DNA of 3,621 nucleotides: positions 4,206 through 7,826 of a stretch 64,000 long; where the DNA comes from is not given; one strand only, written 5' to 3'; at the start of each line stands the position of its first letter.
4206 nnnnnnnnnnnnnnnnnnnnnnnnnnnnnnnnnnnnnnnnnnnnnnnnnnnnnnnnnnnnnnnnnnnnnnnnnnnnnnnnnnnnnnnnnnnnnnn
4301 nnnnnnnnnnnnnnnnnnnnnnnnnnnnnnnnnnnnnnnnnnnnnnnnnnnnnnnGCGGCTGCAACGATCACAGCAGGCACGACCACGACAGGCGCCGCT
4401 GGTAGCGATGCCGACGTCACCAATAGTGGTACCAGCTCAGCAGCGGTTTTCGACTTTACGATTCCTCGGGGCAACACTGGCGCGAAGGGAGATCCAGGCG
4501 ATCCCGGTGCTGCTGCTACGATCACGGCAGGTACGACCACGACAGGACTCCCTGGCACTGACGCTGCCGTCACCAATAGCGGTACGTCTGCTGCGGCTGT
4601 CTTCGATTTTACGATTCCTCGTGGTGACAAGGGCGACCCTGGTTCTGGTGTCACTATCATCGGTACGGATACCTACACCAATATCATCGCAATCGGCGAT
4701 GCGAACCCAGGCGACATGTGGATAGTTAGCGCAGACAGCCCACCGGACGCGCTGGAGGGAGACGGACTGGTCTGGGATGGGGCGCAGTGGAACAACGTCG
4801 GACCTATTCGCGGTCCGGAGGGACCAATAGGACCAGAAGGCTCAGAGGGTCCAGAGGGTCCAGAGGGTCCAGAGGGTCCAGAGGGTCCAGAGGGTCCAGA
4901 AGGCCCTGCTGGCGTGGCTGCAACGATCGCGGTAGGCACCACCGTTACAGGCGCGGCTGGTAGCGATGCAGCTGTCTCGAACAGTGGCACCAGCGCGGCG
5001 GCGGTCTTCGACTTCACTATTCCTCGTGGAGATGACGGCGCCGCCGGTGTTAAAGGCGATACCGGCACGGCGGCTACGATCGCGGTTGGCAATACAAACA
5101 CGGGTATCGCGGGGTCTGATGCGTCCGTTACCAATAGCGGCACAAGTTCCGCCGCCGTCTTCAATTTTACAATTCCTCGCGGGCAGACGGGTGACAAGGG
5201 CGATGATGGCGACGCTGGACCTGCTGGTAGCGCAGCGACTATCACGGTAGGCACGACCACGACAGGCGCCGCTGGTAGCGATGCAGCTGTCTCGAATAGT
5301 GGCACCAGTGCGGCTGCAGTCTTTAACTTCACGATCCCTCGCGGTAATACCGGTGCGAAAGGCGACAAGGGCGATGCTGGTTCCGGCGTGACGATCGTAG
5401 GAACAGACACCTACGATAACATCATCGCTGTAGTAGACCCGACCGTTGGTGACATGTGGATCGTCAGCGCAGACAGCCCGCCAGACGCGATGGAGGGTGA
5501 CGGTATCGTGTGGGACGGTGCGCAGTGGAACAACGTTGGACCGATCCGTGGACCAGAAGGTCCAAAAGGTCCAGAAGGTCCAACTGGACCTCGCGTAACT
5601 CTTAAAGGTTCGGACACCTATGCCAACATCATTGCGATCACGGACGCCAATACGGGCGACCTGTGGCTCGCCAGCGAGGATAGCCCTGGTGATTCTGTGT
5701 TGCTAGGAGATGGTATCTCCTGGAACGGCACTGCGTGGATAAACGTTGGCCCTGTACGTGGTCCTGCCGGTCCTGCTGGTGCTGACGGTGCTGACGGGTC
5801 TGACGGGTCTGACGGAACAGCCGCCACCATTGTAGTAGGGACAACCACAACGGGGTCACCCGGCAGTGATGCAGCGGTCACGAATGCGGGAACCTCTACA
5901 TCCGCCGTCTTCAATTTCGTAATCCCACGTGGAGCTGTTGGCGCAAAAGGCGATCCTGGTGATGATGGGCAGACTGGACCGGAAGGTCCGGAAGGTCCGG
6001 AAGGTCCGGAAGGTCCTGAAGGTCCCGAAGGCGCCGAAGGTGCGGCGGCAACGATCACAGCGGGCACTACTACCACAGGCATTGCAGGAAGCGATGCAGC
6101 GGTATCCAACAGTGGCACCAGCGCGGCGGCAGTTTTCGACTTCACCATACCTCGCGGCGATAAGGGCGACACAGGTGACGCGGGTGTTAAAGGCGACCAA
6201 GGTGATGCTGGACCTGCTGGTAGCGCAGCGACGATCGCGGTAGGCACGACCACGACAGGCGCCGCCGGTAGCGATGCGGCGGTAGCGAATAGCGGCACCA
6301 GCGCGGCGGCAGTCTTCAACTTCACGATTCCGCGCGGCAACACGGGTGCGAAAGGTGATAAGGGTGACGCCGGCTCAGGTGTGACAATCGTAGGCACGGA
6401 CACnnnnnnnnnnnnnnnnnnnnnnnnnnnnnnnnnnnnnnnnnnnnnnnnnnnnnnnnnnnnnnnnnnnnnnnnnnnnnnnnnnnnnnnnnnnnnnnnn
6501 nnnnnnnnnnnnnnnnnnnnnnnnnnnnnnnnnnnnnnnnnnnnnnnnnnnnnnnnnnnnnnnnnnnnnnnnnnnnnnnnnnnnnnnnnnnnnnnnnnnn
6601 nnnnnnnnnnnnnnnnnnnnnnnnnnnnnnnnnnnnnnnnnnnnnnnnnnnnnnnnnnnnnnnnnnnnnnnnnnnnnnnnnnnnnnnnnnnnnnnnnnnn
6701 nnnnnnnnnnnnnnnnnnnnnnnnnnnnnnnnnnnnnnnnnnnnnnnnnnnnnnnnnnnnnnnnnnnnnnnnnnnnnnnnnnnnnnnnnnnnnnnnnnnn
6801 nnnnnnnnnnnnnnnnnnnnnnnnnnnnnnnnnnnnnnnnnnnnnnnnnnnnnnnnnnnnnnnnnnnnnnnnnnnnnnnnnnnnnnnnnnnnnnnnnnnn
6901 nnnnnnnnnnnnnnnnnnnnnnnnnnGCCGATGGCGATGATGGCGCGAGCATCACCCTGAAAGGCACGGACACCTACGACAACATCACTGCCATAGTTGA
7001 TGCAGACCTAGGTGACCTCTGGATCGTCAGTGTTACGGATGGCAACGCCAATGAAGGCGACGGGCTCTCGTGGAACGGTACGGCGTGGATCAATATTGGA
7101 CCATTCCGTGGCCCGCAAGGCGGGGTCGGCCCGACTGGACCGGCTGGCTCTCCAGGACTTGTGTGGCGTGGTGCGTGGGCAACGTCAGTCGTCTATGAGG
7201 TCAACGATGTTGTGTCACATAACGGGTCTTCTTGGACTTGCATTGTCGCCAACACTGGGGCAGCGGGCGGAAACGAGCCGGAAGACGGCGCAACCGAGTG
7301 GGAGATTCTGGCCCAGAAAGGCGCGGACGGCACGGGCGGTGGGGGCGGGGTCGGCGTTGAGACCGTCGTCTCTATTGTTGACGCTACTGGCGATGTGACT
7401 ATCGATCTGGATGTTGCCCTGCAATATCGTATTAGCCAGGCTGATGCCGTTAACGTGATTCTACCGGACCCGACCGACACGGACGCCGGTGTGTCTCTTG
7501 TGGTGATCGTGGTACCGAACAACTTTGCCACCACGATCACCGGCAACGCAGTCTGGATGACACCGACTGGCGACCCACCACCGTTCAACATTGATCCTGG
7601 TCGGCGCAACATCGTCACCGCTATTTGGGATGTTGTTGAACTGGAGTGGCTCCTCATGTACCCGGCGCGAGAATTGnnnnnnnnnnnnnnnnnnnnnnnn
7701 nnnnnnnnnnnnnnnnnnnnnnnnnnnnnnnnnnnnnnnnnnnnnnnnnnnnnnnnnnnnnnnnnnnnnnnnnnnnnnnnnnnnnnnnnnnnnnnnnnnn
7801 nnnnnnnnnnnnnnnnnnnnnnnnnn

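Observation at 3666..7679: Collagen-like fibre gene built from large near-identical duplications and perfect 9-bp microsatellites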

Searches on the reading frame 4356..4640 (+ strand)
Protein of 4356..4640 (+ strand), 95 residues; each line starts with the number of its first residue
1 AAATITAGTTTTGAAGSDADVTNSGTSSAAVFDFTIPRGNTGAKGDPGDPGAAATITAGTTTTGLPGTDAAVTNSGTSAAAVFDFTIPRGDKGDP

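Call 51: search_protein_families(library=pfam, proteins=[window:4356-4640:+], max_evalue=10)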
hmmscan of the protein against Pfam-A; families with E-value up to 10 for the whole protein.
window:4356-4640:+ (95 aa): 1 family
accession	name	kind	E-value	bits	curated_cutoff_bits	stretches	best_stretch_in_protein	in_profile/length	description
PF01391.23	Collagen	-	9.4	6.5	27.2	1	39-53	10-24/60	Collagen triple helix repeat (20 copies)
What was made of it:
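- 4356..6899 (+): Nine 'A' modules of 39 aa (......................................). They start at aa 231, 282, 417, 468, 522, 718, 793, 853 and 1040, that is at nt 4356, 4509, 4914, 5067, 5229, 5817, 6042, 6222 and 6783. Not in Pfam (call 51).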

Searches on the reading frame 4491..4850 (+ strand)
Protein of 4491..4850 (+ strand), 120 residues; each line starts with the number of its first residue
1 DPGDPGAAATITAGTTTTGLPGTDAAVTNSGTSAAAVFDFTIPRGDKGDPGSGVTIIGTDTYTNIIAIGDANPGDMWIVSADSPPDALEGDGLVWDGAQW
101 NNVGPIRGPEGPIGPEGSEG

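Call 41: predict_structure(alignment_id=A1)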
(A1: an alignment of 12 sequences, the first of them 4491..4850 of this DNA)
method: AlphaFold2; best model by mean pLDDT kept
length: 120 residues; sequences in the alignment: 12
mean_pLDDT: 79.2   pTM: 0.49
mean pLDDT of the five models: 79.2, 79.1, 78.6, 77.4, 74.8
residues with pLDDT >= 90: 34; 70-90: 54; 50-70: 28; < 50: 4
segments of 3 or more residues with pLDDT < 50: 1-3
pLDDT, mean of each block of 10 residues (from residue 1): 56 83 83 82 68 83 93 92 79 92 79 60
secondary structure, 60 per line:
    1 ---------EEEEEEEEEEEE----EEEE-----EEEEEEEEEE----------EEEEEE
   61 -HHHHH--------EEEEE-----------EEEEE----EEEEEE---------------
elements in order: E10-21 E26-29 E35-44 E55-60 H62-66 E75-79 E91-95 E100-105

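Call 67: fold_search(model_id=the predicted structure, library=viral)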
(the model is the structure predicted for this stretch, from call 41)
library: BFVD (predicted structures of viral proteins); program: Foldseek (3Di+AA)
matches with E <= 10: 333; with E <= 0.001: 17
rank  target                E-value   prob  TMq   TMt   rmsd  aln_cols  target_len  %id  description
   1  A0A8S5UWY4            3.3e-09  1.00  0.40  0.12  11.6       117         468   44  Baseplate protein [Siphoviridae sp. ctDmR33]
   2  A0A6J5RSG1            3.8e-06  1.00  0.41  0.06  13.3       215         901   23  Collagen triple helix repeat [uncultured Caudovirales phage]
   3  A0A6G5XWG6            2.3e-05  1.00  0.49  0.12   7.4       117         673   32  (no name in the UniProt tables at hand)
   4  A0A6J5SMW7            4.6e-05  1.00  0.43  0.05  11.0       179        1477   27  Collagen triple helix repeat [uncultured Caudovirales phage]
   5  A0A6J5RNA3            4.8e-05  1.00  0.35  0.08  25.8       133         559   30  Phage tail collar domain containing protein [uncultured Caudovirales phage]
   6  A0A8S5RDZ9            1.6e-04  1.00  0.37  0.14   8.4        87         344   42  Tail fiber protein [virus sp. ctqq75]
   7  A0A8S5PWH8            1.6e-04  1.00  0.37  0.12  13.4       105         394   32  Baseplate component [Siphoviridae sp. ctPsO101]
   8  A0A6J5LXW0            1.7e-04  1.00  0.35  0.15  14.7       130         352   31  Uncharacterized protein [uncultured Caudovirales phage]
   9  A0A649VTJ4            2.8e-04  1.00  0.37  0.13  13.0       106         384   39  Uncharacterized protein [Microbacterium phage Jayden]
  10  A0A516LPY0            2.9e-04  1.00  0.38  0.11  22.1       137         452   32  (no name in the UniProt tables at hand)
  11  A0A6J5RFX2            3.6e-04  1.00  0.37  0.06   9.7       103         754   45  Collagen triple helix repeat [uncultured Caudovirales phage]
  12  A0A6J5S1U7            5.2e-04  1.00  0.36  0.14   7.7        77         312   39  Uncharacterized protein [uncultured Caudovirales phage]
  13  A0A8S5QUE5            5.5e-04  1.00  0.37  0.13  19.3       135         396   30  Uncharacterized protein [CrAss-like virus sp. ctDAq1]
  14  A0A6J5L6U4            5.8e-04  1.00  0.35  0.15   6.7        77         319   36  Collagen triple helix repeat [uncultured Caudovirales phage]
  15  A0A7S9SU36            6.2e-04  1.00  0.41  0.09   4.1        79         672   35  Collagen-like protein [Virus NIOZ-UU157]
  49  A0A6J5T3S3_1          6.6e-03  1.00  0.41  0.05   9.0        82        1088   35  Concanavalin A-like lectin/glucanases superfamily [uncultured Caudovirales phage]
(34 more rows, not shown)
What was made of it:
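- On Phage tail fibre proteins: BFVD matches in call 67.
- BFVD matches to the A-B model are phage proteins annotated baseplate, tail fibre or collagen triple-helix repeat (call 67).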

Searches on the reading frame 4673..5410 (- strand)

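Call 63: search_protein_families(library=phrogs, proteins=[window:4673-5410:-], max_evalue=0.001)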
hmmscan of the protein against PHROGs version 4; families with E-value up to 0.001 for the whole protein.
window:4673-5410:- (245 aa): 7 families
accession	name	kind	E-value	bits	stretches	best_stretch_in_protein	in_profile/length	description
phrog_819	-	tail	1.4e-07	31.1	1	165-200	501-536/1024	tail protein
phrog_17587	-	tail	8.5e-06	25.5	1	106-200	375-409/641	tail fiber protein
phrog_366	-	tail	9.4e-06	26.3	1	168-200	353-385/474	tail fiber protein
phrog_6320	-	tail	2.5e-05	24.2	1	165-200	82-117/745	tail fiber protein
phrog_5073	-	tail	3e-05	24.2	1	168-199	108-139/519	tail fiber protein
phrog_8745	-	tail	7.6e-05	21.2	1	167-205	1447-1485/1803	tail fiber protein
phrog_3449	-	tail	0.0001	21.7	1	162-200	32-70/549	tail collar protein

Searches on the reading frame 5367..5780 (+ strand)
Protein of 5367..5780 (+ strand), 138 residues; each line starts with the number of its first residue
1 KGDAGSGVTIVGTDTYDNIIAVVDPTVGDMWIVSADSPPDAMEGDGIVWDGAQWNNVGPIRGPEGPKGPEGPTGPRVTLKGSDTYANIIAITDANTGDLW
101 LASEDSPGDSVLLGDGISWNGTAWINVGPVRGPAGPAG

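Call 82: find_related_loci(query=window:5367-5780:+, collection=genome_contigs, flank=6000)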
Query window:5367-5780:+ (138 aa) in genome_contigs; peptide patterns used: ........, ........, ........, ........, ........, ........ (x = any residue, [..] = any of these).
86 stretches matched a pattern; 1 encode a relative of the query (tblastn E <= 1e-3); 1 distinct loci.
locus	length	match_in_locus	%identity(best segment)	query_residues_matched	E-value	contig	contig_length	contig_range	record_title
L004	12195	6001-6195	67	42-135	6e-8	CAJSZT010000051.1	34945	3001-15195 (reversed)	Lachnospiraceae bacterium isolate 4.CH94.Fmh genome assembly, contig: MGBC000001.51, whole genome shotgun sequence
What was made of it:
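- Tried and rejected: It was uninformative (call 82).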

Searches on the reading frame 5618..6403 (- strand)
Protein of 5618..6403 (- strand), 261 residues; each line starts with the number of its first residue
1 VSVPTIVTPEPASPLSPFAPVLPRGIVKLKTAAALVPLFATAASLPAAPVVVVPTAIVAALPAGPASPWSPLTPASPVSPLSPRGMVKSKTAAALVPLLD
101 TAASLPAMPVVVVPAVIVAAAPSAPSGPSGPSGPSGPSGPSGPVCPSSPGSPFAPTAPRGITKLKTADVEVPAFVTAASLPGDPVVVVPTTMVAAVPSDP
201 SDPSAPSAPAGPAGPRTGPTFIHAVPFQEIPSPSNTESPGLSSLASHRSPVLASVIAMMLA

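Call 63: search_protein_families(library=phrogs, proteins=[window:5618-6403:-], max_evalue=0.001)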
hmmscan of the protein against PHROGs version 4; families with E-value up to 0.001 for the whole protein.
window:5618-6403:- (261 aa): 2 families
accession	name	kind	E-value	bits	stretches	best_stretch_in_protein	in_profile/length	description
phrog_8745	-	tail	0.00013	20.4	1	123-238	1442-1557/1803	tail fiber protein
phrog_819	-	tail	0.0006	19.1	1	125-215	631-702/1024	tail protein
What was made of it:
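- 4124..6973 (-): Four spurious antisense ORFs: 4124-4660, 4673-5410, 5618-6403 and 6611-6973. Their only PHROG matches are weak and lie on the antisense 'GPS' repeats (call 63).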

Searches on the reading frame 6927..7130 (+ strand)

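Call 51: search_protein_families(library=pfam, proteins=[window:6927-7130:+], max_evalue=10)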
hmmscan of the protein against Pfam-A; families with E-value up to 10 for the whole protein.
window:6927-7130:+ (68 aa): 1 family
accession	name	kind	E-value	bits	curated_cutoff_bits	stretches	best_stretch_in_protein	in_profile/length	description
PF24803.1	DUF7704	-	0.052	13.9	27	1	21-58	89-126/145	Domain of unknown function (DUF7704)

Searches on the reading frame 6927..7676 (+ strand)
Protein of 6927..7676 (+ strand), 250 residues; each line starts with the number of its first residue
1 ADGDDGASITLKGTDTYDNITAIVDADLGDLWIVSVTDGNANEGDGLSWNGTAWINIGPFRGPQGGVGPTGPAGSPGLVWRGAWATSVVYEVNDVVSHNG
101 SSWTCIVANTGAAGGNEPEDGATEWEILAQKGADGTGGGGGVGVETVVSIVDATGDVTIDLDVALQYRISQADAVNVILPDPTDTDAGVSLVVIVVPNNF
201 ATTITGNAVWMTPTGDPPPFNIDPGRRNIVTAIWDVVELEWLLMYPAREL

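Call 64: predict_structure(alignment_id=A2)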
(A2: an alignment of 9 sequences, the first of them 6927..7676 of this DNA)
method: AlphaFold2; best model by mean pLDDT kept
length: 250 residues; sequences in the alignment: 9
mean_pLDDT: 50.0   pTM: 0.35
mean pLDDT of the five models: 50.0, 47.2, 46.8, 44.4, 44.2
residues with pLDDT >= 90: 51; 70-90: 5; 50-70: 16; < 50: 178
segments of 3 or more residues with pLDDT < 50: 73-99, 101-183, 185-192, 194-250
pLDDT, mean of each block of 10 residues (from residue 1): 65 98 97 96 97 95 64 43 33 41 37 35 28 35 35 40 32 41 43 42 31 34 31 26 32
secondary structure, 60 per line:
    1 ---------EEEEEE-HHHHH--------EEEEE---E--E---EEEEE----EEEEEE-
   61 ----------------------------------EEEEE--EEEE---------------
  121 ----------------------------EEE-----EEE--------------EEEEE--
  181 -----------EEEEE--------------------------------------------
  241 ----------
elements in order: E10-15 H17-21 E30-34 E45-49 E54-59 E95-99 E102-105 E149-151 E157-159 E174-178 E192-196
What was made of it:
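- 7302..7676 (+): Orphan C-terminal domain (aa 1213-1337), beginning with a Gly-rich linker. This is the presumed distal tip. AlphaFold2 pLDDT was below 50 (call 64).
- Tried and rejected: AlphaFold2 on aa 1088-1337 failed outside the B module, with pLDDT below 50 (call 64), so the distal domain's fold is unknown.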

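Call 68: fold_search(model_id=the predicted structure, library=pdb)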
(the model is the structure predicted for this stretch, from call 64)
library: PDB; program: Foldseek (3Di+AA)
matches with E <= 10: 43; with E <= 0.001: 0
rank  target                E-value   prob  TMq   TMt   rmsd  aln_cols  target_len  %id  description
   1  7chu_A                3.9e-02  1.00  0.18  0.09   3.6        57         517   19  Geobacillus virus E2 - ORF18 (released 2021-04-14)
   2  8gtc_T                3.2e-01  0.77  0.13  0.15   3.3        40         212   28  Cryo-EM model of the marine siphophage vB_DshS-R4C baseplate-tail complex (released 2023-07-12)
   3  8yt8_B                1.5e+00  0.04  0.13  0.13  28.3       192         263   12  Cryo-EM structure of the dystrophin glycoprotein complex (released 2024-12-11)
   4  3fjp_A                2.1e+00  0.08  0.10  0.11   4.7        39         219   18  Apo structure of Biotin protein ligase from Aquifex aeolicus (released 2009-06-09)
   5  6x3m_E                3.0e+00  0.02  0.14  0.10  70.1       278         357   18  Crystal structure of full-length Streptococcal bacteriophage hyaluronidase in complex with unsaturated hyaluronan octa (released 2021-06-09)
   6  6zuk_D                3.2e+00  0.04  0.08  0.19  11.0        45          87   16  Crystal structure of dimethylated RSL-N23H/G68H (RSL-B6) in complex with cucurbit[7]uril and zinc (released 2020-11-25)
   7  2e10_A                3.6e+00  0.07  0.11  0.12   4.8        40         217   15  Crystal Structure Of Biotin Protein Ligase From Pyrococcus Horikoshii, Mutation R51A (released 2007-04-16)
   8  2e65_A                3.6e+00  0.07  0.11  0.12   4.8        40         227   12  Crystal Structure Of Biotin Protein Ligase From Pyrococcus Horikoshii OT3, Mutation D104A (released 2007-06-26)
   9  8hre                  3.6e+00  0.03  0.11  0.05  13.8       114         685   18  Straight fiber of DT57C bacteriophage in the full state (released 2023-12-13)
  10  3zw1_A                3.8e+00  0.03  0.08  0.18  10.9        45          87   18  Structure of Bambl lectine in complex with lewix x antigen (released 2011-11-16)
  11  2e65_B                4.3e+00  0.06  0.11  0.12   4.5        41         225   10  Crystal Structure Of Biotin Protein Ligase From Pyrococcus Horikoshii OT3, Mutation D104A (released 2007-06-26)
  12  7qgi                  4.3e+00  0.04  0.08  0.04   8.8        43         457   12  Crystal structure of SARS-CoV-2 NSP14 in the absence of NSP10 (released 2022-01-26)
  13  5slh                  5.2e+00  0.04  0.08  0.04   8.8        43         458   12  PanDDA analysis group deposition -- Crystal Structure of SARS-CoV-2 NSP14 in complex with Z65532537 (released 2022-03-16)
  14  5slo                  5.5e+00  0.04  0.07  0.04   8.7        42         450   12  PanDDA analysis group deposition -- Crystal Structure of SARS-CoV-2 NSP14 in complex with Z56983806 (released 2022-03-16)
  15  5slx                  5.5e+00  0.03  0.07  0.04   8.7        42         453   12  PanDDA analysis group deposition -- Crystal Structure of SARS-CoV-2 NSP14 in complex with Z752989138 (released 2022-03-16)
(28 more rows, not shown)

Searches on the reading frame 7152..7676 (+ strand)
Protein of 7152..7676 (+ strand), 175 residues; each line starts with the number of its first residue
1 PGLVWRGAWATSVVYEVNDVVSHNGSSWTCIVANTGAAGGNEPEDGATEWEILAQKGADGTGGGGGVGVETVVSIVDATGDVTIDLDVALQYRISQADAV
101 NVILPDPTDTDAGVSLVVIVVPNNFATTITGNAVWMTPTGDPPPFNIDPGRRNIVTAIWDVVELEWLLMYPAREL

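Call 33: find_homologous_proteins(query=window:7152-7676:+, max_evalue=0.001)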
Query window:7152-7676:+: 449 candidates shared short words with the query, none scored E <= 0.001.
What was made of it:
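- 7302..7676 (+): No homologue found (call 33).
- Tried and rejected: A word-based homology search of the C-terminal 175 aa gave nothing (call 33).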

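Call 51: search_protein_families(library=pfam, proteins=[window:7152-7676:+], max_evalue=10)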
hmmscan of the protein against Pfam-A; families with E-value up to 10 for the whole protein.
window:7152-7676:+ (175 aa): 1 family
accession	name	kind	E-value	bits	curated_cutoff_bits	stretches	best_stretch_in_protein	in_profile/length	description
PF02839.19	CBM_5_12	-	3.1e-09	37.1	26.2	1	8-50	1-43/44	Carbohydrate-binding module family 5/12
